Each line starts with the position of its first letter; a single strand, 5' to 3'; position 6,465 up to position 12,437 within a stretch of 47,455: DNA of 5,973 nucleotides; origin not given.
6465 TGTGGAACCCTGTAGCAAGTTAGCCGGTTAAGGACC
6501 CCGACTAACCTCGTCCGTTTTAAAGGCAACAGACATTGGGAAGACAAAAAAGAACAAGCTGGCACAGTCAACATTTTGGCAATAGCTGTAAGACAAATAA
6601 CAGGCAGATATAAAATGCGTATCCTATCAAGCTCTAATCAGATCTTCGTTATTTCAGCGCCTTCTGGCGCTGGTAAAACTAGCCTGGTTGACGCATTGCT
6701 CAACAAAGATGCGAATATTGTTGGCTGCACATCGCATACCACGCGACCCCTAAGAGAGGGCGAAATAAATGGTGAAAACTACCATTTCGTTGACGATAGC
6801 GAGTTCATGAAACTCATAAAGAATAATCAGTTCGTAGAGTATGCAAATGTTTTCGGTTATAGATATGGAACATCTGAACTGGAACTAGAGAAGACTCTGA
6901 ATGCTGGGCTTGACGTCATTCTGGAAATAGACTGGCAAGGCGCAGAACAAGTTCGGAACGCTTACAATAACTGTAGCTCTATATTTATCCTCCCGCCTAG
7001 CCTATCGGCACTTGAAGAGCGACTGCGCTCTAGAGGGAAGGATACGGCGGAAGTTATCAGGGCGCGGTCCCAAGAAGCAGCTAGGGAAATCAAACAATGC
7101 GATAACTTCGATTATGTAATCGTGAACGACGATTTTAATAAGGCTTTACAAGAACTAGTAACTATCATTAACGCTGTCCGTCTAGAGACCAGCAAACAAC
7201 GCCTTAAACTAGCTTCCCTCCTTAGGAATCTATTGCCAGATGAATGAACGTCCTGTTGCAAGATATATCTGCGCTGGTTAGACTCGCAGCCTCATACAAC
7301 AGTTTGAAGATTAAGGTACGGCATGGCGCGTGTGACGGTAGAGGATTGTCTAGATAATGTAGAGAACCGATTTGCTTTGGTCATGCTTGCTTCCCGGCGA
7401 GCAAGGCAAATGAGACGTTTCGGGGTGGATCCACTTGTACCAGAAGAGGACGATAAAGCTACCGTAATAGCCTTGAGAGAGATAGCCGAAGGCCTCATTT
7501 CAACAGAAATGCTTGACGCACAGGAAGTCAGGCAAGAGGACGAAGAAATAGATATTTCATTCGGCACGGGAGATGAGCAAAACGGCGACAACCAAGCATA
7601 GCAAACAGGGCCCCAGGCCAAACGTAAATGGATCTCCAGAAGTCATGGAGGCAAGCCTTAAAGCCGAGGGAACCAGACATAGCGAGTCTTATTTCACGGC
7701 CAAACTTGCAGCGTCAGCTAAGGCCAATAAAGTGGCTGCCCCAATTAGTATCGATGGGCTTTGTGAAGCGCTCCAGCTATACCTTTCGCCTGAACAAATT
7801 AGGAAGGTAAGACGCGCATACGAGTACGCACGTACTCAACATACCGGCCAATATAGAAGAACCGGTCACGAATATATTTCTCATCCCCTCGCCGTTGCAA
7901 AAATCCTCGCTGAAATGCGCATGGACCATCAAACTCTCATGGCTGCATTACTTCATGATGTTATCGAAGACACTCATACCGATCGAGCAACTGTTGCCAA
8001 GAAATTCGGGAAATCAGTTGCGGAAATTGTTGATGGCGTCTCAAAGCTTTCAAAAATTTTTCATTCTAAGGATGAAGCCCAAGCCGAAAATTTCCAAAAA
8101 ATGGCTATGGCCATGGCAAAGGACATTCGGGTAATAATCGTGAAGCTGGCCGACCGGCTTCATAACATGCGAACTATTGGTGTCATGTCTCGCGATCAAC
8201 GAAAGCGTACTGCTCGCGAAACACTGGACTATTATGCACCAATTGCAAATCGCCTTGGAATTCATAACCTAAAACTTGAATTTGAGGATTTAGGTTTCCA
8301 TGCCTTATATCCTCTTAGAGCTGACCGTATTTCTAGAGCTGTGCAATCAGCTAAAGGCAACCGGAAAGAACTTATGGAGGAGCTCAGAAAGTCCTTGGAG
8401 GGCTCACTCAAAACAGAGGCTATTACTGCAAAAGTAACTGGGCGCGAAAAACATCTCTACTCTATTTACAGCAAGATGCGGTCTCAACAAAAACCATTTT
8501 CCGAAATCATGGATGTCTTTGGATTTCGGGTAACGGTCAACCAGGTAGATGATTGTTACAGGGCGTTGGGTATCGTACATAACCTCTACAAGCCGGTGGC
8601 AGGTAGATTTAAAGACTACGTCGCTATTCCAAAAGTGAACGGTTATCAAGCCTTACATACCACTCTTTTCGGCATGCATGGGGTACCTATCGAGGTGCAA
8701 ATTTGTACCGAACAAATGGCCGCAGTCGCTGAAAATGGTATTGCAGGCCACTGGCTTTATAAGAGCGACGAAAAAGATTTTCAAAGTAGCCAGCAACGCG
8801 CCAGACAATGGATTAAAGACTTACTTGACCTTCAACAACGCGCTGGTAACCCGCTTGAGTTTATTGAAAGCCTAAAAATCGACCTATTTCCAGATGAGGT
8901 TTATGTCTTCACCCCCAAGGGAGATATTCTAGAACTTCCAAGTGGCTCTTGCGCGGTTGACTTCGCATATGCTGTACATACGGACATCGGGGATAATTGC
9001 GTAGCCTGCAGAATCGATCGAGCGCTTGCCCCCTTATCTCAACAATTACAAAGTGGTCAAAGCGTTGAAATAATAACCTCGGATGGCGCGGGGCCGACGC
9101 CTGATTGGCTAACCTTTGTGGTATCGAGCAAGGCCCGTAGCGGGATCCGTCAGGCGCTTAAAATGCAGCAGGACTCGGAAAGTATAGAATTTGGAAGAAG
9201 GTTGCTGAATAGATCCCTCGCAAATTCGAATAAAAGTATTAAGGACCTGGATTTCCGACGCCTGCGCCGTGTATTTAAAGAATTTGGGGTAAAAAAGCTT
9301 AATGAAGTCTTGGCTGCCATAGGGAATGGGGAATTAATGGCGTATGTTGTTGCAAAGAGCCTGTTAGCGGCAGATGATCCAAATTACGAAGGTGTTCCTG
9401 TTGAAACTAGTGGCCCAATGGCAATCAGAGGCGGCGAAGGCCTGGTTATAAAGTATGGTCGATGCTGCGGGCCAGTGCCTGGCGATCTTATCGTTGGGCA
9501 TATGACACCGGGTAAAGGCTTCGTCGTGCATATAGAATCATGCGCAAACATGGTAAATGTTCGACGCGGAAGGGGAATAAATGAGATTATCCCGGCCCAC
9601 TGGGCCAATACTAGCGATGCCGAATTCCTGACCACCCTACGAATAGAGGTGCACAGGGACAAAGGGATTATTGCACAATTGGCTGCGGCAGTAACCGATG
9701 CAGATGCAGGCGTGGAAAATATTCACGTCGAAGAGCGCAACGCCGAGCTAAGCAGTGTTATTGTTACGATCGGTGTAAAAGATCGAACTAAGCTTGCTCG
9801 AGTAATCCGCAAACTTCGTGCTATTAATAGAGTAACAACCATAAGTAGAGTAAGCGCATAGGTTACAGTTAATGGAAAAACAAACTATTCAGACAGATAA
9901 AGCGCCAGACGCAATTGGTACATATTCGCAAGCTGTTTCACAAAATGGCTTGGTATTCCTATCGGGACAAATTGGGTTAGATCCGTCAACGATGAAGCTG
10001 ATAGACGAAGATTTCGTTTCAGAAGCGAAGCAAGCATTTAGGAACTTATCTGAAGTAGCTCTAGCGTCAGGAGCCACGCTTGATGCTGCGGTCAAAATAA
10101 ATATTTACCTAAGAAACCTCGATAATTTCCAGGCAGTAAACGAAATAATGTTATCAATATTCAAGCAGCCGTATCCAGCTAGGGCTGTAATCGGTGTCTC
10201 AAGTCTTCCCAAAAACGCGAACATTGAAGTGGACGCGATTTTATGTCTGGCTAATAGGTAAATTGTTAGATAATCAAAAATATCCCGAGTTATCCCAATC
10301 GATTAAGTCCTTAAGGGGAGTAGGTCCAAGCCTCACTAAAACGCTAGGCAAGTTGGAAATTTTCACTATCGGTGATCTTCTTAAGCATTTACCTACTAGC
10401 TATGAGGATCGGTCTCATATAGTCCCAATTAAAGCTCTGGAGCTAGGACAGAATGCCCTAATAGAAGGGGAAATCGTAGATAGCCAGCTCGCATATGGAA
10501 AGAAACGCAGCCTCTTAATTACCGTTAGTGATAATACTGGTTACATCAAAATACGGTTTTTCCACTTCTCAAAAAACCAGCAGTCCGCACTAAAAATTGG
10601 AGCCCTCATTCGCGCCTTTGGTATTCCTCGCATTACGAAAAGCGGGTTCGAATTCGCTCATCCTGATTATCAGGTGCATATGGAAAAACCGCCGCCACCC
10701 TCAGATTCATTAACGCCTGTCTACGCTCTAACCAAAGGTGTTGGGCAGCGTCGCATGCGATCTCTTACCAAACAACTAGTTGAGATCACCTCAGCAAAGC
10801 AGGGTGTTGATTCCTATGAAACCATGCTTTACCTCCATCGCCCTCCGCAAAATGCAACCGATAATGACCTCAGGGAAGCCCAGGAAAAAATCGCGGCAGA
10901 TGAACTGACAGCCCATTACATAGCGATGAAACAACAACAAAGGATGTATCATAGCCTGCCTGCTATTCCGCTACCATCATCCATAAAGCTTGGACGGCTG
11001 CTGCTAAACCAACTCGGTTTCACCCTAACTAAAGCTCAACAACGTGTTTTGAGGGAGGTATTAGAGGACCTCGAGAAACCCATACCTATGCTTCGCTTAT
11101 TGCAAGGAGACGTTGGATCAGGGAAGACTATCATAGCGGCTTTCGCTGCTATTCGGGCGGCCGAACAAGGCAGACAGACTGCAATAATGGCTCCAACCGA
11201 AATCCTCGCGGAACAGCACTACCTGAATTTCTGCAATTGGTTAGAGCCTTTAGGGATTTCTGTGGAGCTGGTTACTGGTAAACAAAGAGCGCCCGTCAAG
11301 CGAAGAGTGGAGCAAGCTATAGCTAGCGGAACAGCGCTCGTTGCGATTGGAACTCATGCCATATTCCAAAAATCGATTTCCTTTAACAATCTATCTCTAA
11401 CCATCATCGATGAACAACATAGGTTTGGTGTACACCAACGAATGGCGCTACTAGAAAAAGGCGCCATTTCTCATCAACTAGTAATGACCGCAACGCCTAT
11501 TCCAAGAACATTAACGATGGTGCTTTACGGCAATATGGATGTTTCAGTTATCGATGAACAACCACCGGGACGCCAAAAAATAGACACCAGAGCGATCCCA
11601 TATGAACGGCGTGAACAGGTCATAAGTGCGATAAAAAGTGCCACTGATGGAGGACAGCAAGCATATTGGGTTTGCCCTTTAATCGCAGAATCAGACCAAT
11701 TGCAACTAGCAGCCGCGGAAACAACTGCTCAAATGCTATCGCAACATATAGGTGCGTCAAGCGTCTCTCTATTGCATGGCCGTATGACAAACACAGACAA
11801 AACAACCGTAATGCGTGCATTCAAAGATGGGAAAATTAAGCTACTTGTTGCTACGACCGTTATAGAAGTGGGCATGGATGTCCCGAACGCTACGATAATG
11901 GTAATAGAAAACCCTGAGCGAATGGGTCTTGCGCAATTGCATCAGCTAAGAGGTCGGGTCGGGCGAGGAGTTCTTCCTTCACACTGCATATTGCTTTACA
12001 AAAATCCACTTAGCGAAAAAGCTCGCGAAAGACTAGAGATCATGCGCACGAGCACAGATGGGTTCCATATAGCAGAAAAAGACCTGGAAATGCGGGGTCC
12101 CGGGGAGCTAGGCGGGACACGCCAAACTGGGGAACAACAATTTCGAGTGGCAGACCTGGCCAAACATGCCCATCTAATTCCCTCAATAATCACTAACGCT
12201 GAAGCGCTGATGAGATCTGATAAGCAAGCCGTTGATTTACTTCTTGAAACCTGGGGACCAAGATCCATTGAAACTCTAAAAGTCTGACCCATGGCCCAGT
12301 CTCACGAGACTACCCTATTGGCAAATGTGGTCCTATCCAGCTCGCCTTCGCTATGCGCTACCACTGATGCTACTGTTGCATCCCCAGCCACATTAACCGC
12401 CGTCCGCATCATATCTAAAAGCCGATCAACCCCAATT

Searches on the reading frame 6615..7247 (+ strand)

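Call 44: search_protein_families(library=ncbifam, proteins=[window:6615-7247:+], max_evalue=0.00001)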
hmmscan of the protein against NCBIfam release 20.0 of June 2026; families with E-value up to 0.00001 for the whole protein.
window:6615-7247:+ (210 aa): 5 families
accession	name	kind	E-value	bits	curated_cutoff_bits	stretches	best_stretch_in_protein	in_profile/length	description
TIGR03263.1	guanyl_kin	equivalog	1.9e-68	229.6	160.45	1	9-186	2-179/180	guanylate kinase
NF011325.0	PRK14738.1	equivalog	6.9e-44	149.6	263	1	9-198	14-205/206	guanylate kinase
NF011324.0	PRK14737.1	equivalog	1.3e-42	145.7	318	1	6-186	3-183/187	guanylate kinase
TIGR02322.1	phosphon_PhnN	equivalog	5.7e-17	62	156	1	10-186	3-177/179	phosphonate metabolism protein/1,5-bisphosphokinase (PRPP-forming) PhnN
NF007485.0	PRK10078.1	equivalog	7.4e-15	55.1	153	1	12-191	6-180/186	ribose 1,5-bisphosphokinase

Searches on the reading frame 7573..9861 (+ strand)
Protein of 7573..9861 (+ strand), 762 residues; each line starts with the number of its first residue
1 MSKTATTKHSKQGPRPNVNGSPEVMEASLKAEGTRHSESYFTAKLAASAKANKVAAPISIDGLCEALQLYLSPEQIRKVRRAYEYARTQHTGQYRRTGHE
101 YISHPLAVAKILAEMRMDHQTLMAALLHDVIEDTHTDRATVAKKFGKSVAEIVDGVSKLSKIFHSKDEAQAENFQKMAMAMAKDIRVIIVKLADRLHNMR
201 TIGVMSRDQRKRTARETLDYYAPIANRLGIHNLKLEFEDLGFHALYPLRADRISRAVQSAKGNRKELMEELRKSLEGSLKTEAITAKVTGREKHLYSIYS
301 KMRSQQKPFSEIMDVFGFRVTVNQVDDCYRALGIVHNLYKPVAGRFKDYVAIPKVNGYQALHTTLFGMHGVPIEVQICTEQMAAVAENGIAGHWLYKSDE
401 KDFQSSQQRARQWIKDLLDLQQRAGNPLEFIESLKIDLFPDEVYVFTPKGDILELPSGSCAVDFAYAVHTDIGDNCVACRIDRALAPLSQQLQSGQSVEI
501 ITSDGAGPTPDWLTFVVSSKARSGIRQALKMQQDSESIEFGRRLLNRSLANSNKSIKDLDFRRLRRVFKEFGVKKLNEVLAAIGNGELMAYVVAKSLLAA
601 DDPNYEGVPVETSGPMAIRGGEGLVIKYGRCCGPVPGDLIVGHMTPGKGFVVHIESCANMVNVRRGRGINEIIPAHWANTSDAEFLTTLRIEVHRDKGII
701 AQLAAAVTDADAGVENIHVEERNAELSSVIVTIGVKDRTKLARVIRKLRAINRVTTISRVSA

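Call 44: search_protein_families(library=ncbifam, proteins=[window:7573-9861:+], max_evalue=0.00001)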
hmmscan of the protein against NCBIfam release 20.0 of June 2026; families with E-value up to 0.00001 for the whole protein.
window:7573-9861:+ (762 aa): 4 families
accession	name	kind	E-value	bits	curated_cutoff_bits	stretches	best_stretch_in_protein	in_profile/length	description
NF008303.0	PRK11092.1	equivalog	7.8e-269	893.6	947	1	61-759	5-699/702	bifunctional GTP diphosphokinase/guanosine-3',5'-bis pyrophosphate 3'-pyrophosphohydrolase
TIGR00691.1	spoT_relA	subfamily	3.7e-224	746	499.2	1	82-758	1-686/687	RelA/SpoT family protein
NF008124.0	PRK10872.1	equivalog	7.5e-130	434.7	728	1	73-760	29-741/744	GTP diphosphokinase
NF053588.1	GTPPhKinYjbM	equivalog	2.4e-06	27.4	320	1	268-384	21-147/201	GTP diphosphokinase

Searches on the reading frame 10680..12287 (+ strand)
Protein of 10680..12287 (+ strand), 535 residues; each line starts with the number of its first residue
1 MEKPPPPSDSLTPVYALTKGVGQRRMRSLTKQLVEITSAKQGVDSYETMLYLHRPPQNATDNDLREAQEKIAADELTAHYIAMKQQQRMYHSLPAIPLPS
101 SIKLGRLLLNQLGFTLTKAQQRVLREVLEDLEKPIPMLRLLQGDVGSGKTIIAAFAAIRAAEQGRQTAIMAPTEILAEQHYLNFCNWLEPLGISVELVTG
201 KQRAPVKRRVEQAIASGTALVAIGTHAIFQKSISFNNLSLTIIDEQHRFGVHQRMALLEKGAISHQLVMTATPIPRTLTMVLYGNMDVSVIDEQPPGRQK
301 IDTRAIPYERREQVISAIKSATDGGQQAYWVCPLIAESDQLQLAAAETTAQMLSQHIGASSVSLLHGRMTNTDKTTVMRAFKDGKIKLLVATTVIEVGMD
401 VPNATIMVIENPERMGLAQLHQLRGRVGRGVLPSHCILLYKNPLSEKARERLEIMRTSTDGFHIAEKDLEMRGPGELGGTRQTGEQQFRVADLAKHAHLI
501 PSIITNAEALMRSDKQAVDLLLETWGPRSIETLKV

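Call 44: search_protein_families(library=ncbifam, proteins=[window:10680-12287:+], max_evalue=0.00001)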
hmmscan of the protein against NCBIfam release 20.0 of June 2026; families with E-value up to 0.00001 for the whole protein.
window:10680-12287:+ (535 aa): 37 families (the best 25 are shown)
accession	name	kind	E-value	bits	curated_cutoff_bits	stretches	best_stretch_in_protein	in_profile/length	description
NF008163.0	PRK10917.1-1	equivalog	9.1e-215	715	796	1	5-527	142-684/692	ATP-dependent DNA helicase RecG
NF008168.0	PRK10917.2-2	equivalog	1.3e-194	648.7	718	1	9-516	249-768/795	ATP-dependent DNA helicase RecG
NF008166.0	PRK10917.1-4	equivalog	1.7e-185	618.1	864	1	8-528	145-698/705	ATP-dependent DNA helicase RecG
NF008165.0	PRK10917.1-3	equivalog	2.9e-184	614.4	711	1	9-516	147-665/692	ATP-dependent DNA helicase RecG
NF008164.0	PRK10917.1-2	equivalog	1e-181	605.8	785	1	11-515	160-675/704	ATP-dependent DNA helicase RecG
TIGR00643.1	recG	equivalog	9.6e-180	599.4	659.4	1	9-502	118-624/629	ATP-dependent DNA helicase RecG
NF008170.0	PRK10917.2-4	equivalog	2.1e-168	561.8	975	1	11-516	286-801/826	ATP-dependent DNA helicase RecG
NF008167.0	PRK10917.2-1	equivalog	7.3e-124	414.5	995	1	44-516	215-718/744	ATP-dependent DNA helicase RecG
TIGR00580.2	mfd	equivalog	8.4e-106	355.4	800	1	97-485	415-799/907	transcription-repair coupling factor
NF008169.0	PRK10917.2-3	equivalog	1.2e-83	281.7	555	1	12-503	123-599/610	ATP-dependent DNA helicase RecG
NF007966.0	PRK10689.1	equivalog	1.2e-71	241.8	1329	1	107-486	592-967/1148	transcription-repair coupling factor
NF010337.0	PRK13766.1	equivalog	2.5e-15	55.6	610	2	146-248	40-143/781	Hef nuclease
NF001308.0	PRK00254.1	equivalog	1.1e-10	40.4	1216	0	145-260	48-161/720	ATP-dependent DNA helicase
TIGR00595.1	priA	equivalog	1.7e-10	40.1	230.35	1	140-253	1-109/509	replication restart helicase PriA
TIGR01587.1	cas3_core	equivalog_domain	8.8e-10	38.2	102.45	1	238-429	125-318/358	CRISPR-associated helicase Cas3'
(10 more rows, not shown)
